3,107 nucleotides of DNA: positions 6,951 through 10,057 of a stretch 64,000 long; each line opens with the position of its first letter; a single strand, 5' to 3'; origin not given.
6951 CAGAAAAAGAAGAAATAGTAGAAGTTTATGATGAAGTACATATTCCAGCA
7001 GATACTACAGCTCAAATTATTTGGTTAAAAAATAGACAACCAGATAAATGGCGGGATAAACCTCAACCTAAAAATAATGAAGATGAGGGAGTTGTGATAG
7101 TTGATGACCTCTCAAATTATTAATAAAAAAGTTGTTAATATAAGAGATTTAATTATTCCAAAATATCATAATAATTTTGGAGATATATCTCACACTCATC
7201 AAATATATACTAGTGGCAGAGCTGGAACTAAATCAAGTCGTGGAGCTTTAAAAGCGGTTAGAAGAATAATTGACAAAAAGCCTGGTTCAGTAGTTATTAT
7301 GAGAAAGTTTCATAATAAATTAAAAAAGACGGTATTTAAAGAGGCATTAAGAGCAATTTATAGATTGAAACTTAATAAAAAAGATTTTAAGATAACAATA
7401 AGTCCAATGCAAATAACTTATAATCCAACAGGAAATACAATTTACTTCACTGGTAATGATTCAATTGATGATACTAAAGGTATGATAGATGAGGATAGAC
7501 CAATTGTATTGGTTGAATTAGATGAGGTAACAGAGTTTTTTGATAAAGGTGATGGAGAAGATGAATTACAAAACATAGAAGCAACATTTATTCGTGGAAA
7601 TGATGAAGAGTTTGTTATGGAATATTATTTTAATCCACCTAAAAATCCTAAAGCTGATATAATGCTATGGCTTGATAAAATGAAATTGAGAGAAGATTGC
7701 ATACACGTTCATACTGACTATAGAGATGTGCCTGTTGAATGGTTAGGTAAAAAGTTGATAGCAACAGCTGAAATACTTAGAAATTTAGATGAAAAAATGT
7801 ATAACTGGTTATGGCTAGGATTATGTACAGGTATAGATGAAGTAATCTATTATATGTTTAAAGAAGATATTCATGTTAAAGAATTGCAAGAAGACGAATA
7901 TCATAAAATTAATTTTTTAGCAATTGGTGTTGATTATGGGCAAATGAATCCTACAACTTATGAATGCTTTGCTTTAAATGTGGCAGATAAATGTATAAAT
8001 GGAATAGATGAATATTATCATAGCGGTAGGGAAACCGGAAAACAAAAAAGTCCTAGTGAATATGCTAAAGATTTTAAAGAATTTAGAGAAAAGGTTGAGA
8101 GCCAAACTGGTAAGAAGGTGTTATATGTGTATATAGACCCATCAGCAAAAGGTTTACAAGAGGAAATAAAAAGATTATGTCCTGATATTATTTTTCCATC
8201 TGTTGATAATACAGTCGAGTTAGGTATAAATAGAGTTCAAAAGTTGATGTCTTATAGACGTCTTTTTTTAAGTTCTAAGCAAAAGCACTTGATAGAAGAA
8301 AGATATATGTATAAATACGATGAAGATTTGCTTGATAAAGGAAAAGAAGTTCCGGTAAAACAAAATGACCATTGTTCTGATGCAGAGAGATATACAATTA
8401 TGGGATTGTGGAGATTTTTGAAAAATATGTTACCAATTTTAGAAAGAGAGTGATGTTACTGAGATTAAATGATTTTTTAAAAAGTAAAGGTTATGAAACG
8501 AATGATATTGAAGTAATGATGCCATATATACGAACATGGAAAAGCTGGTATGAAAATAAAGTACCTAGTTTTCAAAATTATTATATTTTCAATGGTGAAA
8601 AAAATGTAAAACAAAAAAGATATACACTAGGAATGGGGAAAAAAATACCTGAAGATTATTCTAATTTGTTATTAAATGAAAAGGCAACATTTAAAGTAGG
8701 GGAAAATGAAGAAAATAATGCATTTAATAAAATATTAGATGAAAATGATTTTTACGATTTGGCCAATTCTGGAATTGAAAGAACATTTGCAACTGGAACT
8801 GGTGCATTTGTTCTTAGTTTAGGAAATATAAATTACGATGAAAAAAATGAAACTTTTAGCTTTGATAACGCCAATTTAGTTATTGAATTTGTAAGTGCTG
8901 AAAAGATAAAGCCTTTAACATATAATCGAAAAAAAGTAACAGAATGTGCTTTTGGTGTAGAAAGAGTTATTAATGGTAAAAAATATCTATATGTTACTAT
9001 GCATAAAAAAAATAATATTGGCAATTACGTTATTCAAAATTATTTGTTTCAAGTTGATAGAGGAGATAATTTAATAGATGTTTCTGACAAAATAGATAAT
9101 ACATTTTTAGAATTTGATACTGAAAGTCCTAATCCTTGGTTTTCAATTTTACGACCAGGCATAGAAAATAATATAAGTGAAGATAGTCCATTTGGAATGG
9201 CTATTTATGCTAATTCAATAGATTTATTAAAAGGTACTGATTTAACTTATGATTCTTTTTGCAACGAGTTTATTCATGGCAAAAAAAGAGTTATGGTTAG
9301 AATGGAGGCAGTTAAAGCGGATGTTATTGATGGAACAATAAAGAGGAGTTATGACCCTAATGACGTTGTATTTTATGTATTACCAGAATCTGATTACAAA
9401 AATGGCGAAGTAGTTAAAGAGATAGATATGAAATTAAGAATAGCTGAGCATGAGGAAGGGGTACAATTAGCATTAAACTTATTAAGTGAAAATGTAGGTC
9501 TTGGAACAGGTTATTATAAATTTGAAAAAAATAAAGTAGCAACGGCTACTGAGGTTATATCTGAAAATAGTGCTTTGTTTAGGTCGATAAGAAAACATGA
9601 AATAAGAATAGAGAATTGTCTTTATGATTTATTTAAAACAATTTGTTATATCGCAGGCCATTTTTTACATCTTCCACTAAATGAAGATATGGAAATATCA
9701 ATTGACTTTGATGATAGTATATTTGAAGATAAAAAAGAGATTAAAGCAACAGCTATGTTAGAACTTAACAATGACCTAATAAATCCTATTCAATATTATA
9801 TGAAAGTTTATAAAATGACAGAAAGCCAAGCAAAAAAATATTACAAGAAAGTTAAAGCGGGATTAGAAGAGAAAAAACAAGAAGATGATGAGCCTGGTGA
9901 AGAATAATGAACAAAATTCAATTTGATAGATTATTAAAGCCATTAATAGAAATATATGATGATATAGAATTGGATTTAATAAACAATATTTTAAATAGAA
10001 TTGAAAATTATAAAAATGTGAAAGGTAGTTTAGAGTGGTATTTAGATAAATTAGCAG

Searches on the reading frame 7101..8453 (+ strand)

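Call 91: search_protein_families(library=phrogs, proteins=[window:7101-8453:+], max_evalue=0.00001)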
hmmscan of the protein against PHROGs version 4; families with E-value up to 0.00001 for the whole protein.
window:7101-8453:+ (450 aa): 5 families
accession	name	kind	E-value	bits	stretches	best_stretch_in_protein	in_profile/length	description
phrog_10250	-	head and packaging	1.1e-31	111.3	1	232-441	8-220/228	terminase large subunit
phrog_3717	-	head and packaging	5.9e-27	95.8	1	19-283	11-262/277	terminase large subunit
phrog_5653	-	head and packaging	1.5e-13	51.9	1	248-434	9-178/199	terminase large subunit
phrog_6672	-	head and packaging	3.6e-09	37.3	1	338-435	33-128/145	terminase large subunit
phrog_8711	-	head and packaging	3.9e-06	27.9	1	9-92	4-86/89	terminase large subunit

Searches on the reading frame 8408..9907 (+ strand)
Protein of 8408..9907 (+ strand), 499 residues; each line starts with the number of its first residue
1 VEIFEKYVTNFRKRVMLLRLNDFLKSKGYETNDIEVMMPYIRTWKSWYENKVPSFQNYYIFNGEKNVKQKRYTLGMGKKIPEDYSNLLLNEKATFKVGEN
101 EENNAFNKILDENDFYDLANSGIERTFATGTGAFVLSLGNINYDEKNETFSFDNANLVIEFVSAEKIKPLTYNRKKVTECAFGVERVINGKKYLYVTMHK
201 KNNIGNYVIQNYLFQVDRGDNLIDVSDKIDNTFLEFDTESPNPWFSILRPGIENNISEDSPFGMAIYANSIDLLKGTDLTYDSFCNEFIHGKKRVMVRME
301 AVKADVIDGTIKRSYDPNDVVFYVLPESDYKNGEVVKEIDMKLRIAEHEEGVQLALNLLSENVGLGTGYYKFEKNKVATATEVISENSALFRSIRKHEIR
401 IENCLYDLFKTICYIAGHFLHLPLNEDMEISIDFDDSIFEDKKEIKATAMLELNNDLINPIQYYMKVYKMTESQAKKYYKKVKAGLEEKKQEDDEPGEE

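Call 91: search_protein_families(library=phrogs, proteins=[window:8408-9907:+], max_evalue=0.00001)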
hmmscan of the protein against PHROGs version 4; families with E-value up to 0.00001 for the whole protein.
window:8408-9907:+ (499 aa): 1 family
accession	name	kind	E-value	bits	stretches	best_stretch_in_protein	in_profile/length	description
phrog_533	-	head and packaging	3.2e-93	313.9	1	12-491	7-485/495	portal protein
